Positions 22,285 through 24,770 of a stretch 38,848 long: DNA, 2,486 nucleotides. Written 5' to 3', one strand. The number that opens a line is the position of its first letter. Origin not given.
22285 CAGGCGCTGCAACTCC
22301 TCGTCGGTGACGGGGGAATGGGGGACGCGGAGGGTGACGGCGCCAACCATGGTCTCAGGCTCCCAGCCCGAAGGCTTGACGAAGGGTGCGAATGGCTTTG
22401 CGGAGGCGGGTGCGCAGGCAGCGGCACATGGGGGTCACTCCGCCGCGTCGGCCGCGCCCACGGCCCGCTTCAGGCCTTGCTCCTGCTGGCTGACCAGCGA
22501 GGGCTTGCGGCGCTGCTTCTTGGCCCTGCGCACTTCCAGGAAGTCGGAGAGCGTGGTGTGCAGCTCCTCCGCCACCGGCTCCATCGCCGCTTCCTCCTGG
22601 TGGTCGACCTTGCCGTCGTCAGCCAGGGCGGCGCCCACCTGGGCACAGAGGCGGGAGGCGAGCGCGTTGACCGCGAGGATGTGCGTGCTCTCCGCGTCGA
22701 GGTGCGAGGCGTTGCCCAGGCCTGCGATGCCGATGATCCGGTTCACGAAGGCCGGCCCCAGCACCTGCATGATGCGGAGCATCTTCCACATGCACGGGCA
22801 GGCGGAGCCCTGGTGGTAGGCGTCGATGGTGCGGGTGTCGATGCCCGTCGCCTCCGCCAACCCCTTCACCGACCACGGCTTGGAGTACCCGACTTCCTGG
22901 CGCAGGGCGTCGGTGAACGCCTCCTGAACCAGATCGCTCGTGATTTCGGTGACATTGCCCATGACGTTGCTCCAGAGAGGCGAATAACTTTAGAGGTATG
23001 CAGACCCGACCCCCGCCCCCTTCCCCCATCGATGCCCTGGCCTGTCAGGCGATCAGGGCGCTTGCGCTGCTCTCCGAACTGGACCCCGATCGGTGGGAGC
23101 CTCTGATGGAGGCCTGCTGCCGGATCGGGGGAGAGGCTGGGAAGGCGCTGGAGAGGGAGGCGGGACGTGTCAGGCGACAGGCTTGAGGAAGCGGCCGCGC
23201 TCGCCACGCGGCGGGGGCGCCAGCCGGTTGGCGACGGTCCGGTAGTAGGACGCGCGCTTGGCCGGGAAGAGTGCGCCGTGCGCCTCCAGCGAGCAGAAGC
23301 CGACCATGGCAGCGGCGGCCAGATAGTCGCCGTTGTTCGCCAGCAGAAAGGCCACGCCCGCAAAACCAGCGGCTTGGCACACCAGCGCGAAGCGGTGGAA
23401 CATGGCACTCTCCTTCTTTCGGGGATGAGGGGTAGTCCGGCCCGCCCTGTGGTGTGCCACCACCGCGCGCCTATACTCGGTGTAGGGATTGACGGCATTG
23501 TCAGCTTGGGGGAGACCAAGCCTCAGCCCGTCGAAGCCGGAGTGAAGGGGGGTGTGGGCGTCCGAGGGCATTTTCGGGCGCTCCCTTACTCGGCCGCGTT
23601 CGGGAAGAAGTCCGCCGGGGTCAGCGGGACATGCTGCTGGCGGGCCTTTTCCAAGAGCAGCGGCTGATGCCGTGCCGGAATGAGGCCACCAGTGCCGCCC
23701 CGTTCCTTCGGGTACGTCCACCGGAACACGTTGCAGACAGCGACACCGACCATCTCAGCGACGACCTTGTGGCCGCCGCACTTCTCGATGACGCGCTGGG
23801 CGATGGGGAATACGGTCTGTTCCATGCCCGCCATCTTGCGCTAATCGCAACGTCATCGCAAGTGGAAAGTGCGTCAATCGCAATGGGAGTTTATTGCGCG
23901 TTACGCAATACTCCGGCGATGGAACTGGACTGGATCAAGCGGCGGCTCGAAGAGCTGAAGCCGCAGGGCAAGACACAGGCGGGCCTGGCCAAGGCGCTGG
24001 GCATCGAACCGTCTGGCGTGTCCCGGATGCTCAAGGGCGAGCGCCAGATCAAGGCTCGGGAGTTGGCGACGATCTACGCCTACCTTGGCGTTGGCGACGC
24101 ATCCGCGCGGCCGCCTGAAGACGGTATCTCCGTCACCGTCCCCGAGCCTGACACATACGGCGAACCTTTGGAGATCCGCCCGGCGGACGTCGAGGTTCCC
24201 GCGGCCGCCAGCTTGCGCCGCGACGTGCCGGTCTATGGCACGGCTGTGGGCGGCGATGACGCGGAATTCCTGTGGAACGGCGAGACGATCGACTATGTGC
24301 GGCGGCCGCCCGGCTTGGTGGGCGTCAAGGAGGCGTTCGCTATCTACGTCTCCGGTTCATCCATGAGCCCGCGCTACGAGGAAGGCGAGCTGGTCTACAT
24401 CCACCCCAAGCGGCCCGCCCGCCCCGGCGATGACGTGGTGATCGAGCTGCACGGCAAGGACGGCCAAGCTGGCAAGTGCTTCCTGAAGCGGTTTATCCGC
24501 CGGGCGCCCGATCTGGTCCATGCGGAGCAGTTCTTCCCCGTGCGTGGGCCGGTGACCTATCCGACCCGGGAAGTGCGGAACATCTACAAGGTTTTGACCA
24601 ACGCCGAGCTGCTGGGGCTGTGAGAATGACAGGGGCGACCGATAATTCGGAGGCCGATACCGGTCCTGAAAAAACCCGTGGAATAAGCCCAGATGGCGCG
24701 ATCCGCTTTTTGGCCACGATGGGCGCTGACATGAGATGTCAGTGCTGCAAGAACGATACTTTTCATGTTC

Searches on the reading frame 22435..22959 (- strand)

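Call 75: search_protein_families(library=pfam, proteins=[window:22435-22959:-], max_evalue=0.1)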
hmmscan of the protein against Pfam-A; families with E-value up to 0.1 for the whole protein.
window:22435-22959:- (174 aa): 1 family
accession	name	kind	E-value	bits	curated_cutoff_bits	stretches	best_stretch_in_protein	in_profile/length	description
PF16677.11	GP3_package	-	0.065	13.9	29.4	0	15-66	20-71/105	DNA-packaging protein gp3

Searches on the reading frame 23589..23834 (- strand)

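Call 6: search_protein_families(library=pfam, proteins=[window:23589-23834:-], max_evalue=1)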
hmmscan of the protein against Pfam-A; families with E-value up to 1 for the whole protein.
window:23589-23834:- (82 aa): 1 family
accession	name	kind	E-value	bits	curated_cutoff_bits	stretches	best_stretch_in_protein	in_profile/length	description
PF15943.11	YdaS_toxin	-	0.00057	20.1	30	1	13-44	2-33/65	Bacterial toxin YdaS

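Call 7: search_protein_families(library=phrogs, proteins=[window:23589-23834:-], max_evalue=1)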
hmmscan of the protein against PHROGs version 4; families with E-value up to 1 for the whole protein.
window:23589-23834:- (82 aa): 1 family
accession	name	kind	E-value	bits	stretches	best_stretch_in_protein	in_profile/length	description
phrog_8008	-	DNA, RNA and nucleotide metabolism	0.0039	17.9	1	12-40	7-35/66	DNA binding protein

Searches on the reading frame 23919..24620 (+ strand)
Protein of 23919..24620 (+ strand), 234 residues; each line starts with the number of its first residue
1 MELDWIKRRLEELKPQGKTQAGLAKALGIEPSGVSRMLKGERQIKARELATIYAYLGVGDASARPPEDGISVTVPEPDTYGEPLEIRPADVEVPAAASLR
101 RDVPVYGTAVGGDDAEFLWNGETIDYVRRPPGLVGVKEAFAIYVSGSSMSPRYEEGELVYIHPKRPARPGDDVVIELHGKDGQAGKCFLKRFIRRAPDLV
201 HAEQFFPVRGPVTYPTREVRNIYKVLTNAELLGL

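Call 6: search_protein_families(library=pfam, proteins=[window:23919-24620:+], max_evalue=1)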
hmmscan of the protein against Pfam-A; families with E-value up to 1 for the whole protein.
window:23919-24620:+ (234 aa): 9 families
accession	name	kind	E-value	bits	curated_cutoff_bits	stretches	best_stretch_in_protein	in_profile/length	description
PF00717.28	Peptidase_S24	-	7.9e-09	35.7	23.3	1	120-195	17-85/116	Peptidase S24-like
PF01381.28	HTH_3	-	1.7e-06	28.4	23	1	12-58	4-50/55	Helix-turn-helix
PF13560.12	HTH_31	-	1.9e-06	28.5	27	1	16-61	13-59/64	Helix-turn-helix domain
PF13443.12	HTH_26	-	0.014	16.1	22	1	18-58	11-52/63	Cro/C1-type HTH DNA-binding domain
PF21694.2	DNA_pol3_delta_C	-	0.016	15.6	27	1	11-56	51-96/121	DNA polymerase III delta subunit, C-terminal domain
PF12802.13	MarR_2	-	0.018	15.7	27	1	14-39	15-42/61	MarR family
PF15943.11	YdaS_toxin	-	0.11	12.8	30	1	20-49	11-40/65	Bacterial toxin YdaS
PF09048.16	Cro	-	0.12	12.8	32.7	1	20-45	15-40/59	Cro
PF01325.25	Fe_dep_repress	-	0.15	12.7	26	1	20-39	25-44/60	Iron dependent repressor, N-terminal DNA binding domain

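Call 7: search_protein_families(library=phrogs, proteins=[window:23919-24620:+], max_evalue=1)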
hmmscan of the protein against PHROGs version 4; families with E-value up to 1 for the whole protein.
window:23919-24620:+ (234 aa): 37 families (the best 25 are shown)
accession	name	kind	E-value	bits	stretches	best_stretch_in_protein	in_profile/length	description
phrog_4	-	transcription regulation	1.9e-23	84.1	1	6-196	137-304/400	transcriptional repressor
phrog_8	-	transcription regulation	1.5e-05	25.7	1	6-59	163-211/346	transcriptional regulator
phrog_1373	-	transcription regulation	2.7e-05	25.2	1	9-58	68-117/166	transcriptional regulator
phrog_4583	-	transcription regulation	8.1e-05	23.6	1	12-58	18-64/81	transcriptional repressor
phrog_3642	-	DNA, RNA and nucleotide metabolism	8.7e-05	23.4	1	7-57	9-61/79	HTH DNA binding protein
phrog_2328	-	transcription regulation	0.00021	22.1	1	13-58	24-69/128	transcriptional repressor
phrog_1468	-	transcription regulation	0.00041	20.9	1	5-44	11-47/67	transcriptional repressor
phrog_2967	-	transcription regulation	0.00063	20.3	1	13-58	19-64/225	transcriptional regulator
phrog_6201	-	transcription regulation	0.0011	19.9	1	137-177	26-66/121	CI-like repressor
phrog_3949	-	transcription regulation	0.003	18.6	1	3-52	14-61/161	transcriptional repressor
phrog_1728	-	transcription regulation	0.0032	17.4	1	10-56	9-55/380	transcriptional regulator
phrog_6223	-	transcription regulation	0.0089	17.1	1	14-41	14-41/73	transcriptional repressor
phrog_35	-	transcription regulation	0.011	16.8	1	15-48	84-116/181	transcriptional repressor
phrog_4779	-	transcription regulation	0.012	17.1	1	13-56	11-56/98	transcriptional regulator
phrog_725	-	transcription regulation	0.032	15.2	1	17-57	25-62/101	CII-like regulator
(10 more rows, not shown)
